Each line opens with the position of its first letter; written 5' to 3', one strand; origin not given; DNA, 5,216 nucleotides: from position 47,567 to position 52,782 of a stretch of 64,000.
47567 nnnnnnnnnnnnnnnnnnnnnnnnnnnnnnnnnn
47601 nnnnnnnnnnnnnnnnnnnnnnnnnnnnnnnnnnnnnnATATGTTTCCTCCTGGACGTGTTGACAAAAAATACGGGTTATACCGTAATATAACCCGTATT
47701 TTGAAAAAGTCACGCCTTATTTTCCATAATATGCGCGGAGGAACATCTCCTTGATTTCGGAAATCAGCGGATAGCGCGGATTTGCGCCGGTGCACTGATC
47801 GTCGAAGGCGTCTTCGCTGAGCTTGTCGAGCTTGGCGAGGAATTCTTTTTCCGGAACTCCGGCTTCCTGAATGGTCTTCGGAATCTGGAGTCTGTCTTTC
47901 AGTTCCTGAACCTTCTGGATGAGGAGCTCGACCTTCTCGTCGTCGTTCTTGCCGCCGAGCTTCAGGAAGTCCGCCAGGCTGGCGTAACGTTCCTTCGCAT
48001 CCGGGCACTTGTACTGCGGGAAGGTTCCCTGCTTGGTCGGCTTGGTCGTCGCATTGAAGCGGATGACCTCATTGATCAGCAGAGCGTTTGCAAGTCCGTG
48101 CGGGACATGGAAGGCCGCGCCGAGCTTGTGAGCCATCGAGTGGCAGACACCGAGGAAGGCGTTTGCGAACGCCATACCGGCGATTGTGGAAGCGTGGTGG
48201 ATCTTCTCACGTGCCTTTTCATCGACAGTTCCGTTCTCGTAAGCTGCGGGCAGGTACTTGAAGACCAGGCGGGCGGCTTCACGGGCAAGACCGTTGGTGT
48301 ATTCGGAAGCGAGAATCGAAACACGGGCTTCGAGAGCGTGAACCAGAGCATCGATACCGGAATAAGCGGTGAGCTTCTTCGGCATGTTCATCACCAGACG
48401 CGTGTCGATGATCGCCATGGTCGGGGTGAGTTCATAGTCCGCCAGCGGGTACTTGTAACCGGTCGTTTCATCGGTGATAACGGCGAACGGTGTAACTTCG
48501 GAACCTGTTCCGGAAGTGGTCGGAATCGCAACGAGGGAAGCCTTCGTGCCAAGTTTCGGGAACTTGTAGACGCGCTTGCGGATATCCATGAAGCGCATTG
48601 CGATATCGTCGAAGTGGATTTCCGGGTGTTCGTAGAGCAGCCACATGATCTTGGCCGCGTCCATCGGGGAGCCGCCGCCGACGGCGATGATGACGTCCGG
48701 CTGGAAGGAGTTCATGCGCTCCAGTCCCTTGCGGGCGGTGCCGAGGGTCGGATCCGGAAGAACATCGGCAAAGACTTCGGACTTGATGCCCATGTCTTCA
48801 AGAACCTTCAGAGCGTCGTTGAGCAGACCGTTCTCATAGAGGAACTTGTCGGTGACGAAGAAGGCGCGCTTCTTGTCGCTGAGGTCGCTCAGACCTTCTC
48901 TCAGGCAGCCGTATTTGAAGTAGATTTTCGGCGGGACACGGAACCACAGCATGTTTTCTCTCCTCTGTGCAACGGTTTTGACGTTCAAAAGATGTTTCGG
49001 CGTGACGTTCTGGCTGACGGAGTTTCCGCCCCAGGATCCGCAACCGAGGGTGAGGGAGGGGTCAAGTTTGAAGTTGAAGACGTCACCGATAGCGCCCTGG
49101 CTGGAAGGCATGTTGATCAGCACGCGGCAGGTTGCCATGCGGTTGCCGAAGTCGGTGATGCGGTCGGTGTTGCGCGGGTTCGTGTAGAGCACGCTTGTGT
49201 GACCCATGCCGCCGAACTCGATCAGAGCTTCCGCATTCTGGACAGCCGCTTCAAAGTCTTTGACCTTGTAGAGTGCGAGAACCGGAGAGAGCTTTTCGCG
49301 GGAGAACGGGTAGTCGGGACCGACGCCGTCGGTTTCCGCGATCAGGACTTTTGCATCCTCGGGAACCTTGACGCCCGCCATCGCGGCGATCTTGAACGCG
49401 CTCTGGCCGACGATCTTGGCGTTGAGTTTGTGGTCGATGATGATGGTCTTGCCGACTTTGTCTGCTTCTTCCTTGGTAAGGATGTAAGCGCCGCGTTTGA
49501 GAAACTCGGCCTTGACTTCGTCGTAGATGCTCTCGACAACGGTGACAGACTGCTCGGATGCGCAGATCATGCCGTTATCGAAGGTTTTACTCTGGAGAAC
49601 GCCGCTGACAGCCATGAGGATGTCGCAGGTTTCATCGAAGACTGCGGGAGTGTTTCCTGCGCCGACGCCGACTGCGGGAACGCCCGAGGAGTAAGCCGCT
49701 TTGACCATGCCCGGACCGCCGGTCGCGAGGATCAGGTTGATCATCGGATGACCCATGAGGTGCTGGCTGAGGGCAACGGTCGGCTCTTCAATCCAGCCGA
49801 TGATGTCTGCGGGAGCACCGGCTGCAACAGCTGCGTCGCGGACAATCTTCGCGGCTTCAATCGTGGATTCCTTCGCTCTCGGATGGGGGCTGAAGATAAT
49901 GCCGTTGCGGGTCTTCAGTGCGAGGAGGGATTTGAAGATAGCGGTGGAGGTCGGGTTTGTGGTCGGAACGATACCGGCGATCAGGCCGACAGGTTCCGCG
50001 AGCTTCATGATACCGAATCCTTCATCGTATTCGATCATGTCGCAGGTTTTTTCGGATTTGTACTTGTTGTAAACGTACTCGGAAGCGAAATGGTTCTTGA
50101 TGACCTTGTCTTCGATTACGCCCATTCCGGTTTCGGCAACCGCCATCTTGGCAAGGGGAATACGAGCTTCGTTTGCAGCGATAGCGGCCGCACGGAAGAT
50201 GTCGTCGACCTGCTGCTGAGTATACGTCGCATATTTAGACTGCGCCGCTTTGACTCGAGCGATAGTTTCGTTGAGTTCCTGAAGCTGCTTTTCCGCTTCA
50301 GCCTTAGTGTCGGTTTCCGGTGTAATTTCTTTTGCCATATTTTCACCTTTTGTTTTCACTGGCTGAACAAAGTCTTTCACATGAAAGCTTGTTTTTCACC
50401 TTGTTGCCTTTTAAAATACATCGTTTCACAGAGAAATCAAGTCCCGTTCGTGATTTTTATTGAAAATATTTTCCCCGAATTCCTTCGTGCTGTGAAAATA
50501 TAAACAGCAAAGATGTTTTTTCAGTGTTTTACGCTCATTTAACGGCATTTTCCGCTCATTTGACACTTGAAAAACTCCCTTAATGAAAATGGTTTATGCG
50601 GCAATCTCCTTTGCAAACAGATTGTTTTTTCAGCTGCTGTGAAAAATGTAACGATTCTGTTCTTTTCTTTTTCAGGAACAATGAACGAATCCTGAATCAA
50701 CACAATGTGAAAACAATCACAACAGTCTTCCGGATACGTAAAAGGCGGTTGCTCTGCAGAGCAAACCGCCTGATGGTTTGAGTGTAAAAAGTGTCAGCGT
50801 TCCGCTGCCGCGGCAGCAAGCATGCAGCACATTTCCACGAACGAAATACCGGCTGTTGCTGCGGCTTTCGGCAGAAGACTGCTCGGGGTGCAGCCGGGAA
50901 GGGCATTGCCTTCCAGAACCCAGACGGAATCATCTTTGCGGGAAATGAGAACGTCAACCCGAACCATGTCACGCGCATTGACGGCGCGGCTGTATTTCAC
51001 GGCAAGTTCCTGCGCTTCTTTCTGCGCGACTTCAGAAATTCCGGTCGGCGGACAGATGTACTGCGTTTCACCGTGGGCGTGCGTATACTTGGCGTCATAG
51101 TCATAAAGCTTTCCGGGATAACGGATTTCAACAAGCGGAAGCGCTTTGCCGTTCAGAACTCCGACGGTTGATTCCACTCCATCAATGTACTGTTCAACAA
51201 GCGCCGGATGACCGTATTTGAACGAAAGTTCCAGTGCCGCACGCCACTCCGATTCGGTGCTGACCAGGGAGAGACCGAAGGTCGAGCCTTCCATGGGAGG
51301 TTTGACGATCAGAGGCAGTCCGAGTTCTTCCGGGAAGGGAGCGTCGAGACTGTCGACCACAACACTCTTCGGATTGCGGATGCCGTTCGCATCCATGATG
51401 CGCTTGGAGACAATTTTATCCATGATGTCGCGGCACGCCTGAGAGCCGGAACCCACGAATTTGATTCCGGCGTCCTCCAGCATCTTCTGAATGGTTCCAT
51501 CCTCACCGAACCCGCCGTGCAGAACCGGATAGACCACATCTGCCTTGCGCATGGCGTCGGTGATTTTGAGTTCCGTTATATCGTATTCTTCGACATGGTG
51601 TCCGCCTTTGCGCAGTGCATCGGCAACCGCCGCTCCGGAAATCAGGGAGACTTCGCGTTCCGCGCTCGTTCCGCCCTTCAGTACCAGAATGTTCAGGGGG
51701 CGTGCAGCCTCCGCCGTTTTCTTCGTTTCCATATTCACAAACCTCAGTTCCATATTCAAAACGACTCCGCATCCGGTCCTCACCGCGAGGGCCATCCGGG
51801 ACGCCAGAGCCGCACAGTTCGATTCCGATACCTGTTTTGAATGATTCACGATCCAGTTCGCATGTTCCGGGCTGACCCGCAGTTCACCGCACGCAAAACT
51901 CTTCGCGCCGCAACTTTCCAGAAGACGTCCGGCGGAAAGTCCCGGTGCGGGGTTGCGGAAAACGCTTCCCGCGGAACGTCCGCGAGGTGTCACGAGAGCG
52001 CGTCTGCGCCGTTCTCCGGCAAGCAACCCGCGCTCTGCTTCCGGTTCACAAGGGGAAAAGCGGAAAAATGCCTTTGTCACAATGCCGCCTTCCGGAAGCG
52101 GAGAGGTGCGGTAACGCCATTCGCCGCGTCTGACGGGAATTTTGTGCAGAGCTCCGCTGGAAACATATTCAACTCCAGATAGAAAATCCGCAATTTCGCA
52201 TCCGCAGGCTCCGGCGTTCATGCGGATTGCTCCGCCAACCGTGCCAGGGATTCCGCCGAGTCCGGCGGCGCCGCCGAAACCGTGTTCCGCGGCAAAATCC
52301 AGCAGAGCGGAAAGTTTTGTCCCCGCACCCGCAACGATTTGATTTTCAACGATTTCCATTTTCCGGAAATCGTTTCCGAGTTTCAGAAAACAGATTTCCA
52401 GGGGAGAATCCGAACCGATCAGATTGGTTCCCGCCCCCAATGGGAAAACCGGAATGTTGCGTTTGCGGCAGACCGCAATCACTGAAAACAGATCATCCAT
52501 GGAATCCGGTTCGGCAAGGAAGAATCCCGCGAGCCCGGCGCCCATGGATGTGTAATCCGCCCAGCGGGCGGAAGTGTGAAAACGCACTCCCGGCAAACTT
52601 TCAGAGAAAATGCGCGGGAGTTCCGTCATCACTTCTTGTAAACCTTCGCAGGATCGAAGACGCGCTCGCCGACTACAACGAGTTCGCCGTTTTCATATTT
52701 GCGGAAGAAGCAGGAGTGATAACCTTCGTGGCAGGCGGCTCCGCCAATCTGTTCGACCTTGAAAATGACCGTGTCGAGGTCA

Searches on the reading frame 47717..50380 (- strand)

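Call 74: search_protein_families(library=pfam, proteins=[window:47717-50380:-], max_evalue=0.001)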
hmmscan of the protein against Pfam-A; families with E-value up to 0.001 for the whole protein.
window:47717-50380:- (887 aa): 4 families
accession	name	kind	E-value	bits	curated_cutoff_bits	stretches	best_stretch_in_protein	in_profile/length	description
PF25137.1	ADH_Fe_C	-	2.9e-53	180.9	27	1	671-884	1-194/194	Fe-containing alcohol dehydrogenase family, C-terminal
PF00465.25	Fe-ADH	-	8.2e-47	159.4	31.3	1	483-660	1-168/168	Iron-containing alcohol dehydrogenase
PF00171.27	Aldedh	-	1.4e-25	90.2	23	1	30-426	25-426/461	Aldehyde dehydrogenase family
PF13685.12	Fe-ADH_2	-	3.3e-06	27.6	28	1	503-579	19-93/149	Iron-containing alcohol dehydrogenase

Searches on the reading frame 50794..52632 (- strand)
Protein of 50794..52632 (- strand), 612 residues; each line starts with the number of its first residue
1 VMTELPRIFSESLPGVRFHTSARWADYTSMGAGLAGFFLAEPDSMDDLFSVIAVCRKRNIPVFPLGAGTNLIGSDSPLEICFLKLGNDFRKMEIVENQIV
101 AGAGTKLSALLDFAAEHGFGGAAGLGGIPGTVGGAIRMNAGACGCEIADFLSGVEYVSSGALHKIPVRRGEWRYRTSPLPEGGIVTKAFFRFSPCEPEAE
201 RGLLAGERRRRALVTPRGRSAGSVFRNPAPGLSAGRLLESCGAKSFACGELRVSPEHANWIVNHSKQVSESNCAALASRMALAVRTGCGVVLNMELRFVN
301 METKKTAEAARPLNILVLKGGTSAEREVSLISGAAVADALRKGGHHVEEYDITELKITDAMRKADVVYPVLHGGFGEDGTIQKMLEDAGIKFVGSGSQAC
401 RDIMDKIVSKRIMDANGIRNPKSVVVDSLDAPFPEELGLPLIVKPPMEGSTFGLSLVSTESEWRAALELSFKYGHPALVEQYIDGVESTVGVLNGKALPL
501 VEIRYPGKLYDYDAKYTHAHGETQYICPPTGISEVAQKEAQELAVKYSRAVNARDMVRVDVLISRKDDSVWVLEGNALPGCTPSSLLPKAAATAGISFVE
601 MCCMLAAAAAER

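Call 74: search_protein_families(library=pfam, proteins=[window:50794-52632:-], max_evalue=0.001)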
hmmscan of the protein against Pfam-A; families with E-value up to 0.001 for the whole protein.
window:50794-52632:- (612 aa): 5 families
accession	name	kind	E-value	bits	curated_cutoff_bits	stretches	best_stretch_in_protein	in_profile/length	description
PF07478.18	Dala_Dala_lig_C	-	9.6e-40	136.7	24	1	434-601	32-198/204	D-ala D-ala ligase C-terminus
PF01820.27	Dala_Dala_lig_N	-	1.3e-20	74.6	34.6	2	356-395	82-121/121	D-ala D-ala ligase N-terminus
PF01565.28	FAD_binding_4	-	7.6e-20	71.5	26.4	1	39-158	4-130/139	FAD binding domain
PF02873.21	MurB_C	-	9.1e-18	64.7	27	1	208-299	10-99/99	UDP-N-acetylenolpyruvoylglucosamine reductase, C-terminal domain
PF02222.28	ATP-grasp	-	0.00054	20.1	27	0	413-573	3-157/179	ATP-grasp domain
